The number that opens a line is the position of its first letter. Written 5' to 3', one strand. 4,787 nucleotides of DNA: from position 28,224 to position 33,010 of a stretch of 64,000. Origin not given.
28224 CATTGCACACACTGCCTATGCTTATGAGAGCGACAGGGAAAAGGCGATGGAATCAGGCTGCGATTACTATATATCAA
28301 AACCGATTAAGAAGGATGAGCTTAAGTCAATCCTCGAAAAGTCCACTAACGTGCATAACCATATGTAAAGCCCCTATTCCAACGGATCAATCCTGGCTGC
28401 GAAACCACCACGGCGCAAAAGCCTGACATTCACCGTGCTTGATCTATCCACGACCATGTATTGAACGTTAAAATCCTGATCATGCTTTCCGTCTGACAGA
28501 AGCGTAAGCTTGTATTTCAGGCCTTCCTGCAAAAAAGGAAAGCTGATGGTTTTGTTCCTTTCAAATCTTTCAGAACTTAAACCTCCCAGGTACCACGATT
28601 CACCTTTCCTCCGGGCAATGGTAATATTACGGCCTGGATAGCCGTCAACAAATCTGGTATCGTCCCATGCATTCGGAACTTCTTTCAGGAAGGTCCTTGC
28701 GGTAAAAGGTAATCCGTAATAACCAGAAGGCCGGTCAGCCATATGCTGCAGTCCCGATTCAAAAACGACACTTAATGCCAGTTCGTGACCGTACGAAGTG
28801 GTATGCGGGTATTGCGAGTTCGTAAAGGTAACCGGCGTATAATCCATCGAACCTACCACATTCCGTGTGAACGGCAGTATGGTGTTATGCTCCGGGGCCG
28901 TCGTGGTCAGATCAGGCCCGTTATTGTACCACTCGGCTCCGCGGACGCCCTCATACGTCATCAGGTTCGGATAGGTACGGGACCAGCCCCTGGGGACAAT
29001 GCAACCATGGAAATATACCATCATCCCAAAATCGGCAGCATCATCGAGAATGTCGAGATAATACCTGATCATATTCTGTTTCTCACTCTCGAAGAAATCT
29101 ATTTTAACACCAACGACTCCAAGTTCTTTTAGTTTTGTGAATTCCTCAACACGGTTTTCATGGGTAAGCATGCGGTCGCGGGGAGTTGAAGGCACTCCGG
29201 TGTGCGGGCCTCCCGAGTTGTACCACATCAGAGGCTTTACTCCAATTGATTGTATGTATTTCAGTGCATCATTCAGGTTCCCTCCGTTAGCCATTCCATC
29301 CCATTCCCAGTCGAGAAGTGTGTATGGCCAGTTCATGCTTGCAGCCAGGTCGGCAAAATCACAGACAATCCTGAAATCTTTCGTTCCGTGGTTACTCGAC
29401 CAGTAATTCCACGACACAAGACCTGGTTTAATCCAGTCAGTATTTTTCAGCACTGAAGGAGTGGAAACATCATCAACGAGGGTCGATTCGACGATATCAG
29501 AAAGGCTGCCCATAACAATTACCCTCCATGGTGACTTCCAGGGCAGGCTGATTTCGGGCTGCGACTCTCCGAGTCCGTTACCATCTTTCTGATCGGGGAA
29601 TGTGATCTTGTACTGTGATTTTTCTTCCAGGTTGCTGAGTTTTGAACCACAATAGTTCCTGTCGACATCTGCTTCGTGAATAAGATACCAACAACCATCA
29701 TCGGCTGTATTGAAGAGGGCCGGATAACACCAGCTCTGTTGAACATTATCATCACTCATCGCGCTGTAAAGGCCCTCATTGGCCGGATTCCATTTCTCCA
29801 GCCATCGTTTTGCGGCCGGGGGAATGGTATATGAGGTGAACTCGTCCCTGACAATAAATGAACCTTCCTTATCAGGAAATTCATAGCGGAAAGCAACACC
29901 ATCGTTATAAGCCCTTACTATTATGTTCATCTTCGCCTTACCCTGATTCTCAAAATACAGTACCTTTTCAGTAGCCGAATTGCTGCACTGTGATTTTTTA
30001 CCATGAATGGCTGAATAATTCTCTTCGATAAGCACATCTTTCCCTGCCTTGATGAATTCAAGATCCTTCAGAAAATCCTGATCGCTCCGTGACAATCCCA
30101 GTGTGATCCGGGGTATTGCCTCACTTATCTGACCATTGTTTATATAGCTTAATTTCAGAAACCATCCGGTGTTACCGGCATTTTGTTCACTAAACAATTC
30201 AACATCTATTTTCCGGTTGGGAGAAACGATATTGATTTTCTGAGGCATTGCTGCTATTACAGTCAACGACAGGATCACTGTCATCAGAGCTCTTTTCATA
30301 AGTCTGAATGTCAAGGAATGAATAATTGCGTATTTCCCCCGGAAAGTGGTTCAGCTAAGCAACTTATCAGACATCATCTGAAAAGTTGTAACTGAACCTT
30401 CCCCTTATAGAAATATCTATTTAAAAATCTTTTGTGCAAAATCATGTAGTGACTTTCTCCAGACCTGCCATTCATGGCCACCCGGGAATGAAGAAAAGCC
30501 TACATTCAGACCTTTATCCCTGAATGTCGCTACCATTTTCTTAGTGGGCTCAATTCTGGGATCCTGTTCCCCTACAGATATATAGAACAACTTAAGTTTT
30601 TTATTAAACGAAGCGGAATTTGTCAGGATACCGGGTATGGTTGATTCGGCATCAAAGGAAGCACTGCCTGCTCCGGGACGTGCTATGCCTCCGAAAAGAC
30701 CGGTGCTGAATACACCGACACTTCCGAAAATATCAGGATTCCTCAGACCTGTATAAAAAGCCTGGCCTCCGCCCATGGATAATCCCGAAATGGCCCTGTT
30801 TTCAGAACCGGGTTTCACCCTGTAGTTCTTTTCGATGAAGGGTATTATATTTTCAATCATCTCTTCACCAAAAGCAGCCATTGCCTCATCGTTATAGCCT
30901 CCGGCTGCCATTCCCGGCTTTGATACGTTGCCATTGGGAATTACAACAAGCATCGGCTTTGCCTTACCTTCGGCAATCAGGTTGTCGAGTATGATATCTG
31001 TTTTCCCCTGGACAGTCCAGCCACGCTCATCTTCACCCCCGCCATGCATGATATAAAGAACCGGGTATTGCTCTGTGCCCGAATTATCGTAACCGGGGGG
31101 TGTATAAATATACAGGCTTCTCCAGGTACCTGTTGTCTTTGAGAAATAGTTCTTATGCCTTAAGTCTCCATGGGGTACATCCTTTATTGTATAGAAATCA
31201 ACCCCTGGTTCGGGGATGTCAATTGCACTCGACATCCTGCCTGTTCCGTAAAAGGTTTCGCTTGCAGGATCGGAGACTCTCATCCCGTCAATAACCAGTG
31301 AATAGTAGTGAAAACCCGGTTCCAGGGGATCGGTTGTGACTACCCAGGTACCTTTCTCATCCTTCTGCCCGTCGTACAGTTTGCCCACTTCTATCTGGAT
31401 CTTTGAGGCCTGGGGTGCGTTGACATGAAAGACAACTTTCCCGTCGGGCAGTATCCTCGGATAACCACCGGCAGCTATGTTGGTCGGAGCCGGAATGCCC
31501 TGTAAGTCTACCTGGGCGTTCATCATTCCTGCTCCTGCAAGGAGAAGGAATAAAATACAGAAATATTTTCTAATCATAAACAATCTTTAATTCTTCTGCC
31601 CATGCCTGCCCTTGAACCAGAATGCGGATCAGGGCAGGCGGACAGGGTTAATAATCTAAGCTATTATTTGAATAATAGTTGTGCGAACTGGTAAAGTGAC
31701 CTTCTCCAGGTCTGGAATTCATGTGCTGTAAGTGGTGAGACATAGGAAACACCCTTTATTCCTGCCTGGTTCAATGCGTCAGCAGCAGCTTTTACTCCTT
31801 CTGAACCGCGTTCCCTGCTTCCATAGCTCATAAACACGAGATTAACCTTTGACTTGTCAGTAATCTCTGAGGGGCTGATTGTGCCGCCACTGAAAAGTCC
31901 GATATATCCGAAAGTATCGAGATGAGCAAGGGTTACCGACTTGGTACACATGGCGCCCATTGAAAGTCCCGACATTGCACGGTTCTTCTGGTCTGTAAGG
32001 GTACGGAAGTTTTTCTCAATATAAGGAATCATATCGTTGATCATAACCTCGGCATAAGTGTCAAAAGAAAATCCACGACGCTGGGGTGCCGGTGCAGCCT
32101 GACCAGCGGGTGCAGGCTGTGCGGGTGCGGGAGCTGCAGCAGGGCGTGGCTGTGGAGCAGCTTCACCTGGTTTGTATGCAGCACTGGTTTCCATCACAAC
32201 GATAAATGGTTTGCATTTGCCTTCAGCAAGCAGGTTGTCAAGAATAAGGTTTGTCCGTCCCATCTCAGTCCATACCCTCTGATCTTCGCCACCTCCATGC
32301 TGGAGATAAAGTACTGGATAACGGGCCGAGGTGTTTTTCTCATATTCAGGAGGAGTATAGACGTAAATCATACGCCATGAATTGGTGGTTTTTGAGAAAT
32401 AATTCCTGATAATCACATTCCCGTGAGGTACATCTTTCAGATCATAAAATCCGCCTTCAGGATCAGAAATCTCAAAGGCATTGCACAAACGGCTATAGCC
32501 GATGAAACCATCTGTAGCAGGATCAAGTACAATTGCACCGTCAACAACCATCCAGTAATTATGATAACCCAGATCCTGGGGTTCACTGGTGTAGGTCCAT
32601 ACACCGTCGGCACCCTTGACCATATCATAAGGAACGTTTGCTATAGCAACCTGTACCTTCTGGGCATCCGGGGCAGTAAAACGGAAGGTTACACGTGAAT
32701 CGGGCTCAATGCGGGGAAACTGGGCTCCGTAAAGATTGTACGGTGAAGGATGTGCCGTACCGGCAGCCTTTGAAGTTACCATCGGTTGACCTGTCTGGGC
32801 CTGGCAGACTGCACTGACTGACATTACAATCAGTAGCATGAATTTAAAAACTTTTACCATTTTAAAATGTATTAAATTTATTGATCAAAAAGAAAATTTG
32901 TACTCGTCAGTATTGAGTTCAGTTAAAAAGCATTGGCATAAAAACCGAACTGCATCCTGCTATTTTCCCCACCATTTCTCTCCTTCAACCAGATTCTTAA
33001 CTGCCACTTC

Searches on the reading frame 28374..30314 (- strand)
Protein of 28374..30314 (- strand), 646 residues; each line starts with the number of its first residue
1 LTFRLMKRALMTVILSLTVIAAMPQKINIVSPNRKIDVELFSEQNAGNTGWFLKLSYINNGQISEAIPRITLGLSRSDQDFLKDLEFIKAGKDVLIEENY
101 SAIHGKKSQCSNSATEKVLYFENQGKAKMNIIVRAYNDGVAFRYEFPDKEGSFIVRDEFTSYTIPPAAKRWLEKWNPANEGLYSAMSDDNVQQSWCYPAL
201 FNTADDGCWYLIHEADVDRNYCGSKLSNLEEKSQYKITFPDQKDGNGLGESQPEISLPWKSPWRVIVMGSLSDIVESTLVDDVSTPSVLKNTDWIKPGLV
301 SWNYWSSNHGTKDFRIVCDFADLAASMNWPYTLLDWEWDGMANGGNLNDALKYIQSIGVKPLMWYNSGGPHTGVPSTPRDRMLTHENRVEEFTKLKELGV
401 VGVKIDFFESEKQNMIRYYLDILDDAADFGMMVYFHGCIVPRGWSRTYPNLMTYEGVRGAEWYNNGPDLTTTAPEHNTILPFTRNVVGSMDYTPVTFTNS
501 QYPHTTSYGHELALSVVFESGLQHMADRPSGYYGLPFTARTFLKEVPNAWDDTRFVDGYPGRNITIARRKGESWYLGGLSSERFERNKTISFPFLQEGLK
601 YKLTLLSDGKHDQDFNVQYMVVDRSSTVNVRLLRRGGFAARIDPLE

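Call 66: search_protein_families(library=pfam, proteins=[window:28374-30314:-], max_evalue=0.00001)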
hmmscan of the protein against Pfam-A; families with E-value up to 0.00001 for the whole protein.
window:28374-30314:- (646 aa): 3 families
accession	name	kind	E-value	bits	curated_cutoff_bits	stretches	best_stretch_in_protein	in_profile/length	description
PF10566.15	Glyco_hydro_97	-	1.7e-61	208.5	32.5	1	292-547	2-275/275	Glycoside hydrolase 97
PF14508.12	GH97_N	-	1.6e-47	162.3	25.3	1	30-286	2-229/229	Glycosyl-hydrolase 97 N-terminal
PF14509.12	GH97_C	-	8e-25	87.4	25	1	550-642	2-96/97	Glycosyl-hydrolase 97 C-terminal, oligomerisation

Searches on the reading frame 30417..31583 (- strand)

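Call 66: search_protein_families(library=pfam, proteins=[window:30417-31583:-], max_evalue=0.00001)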
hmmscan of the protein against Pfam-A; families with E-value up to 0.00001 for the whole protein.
window:30417-31583:- (388 aa): 1 family
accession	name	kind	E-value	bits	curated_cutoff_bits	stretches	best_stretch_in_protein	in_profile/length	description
PF00756.26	Esterase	-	1.9e-27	97.1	22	1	148-381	1-246/251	Putative esterase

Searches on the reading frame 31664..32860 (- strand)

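Call 66: search_protein_families(library=pfam, proteins=[window:31664-32860:-], max_evalue=0.00001)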
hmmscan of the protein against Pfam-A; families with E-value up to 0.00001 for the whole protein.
window:31664-32860:- (398 aa): 1 family
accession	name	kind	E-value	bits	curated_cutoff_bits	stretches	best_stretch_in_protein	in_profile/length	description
PF00756.26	Esterase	-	1.3e-15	58.3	22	1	156-331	1-153/251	Putative esterase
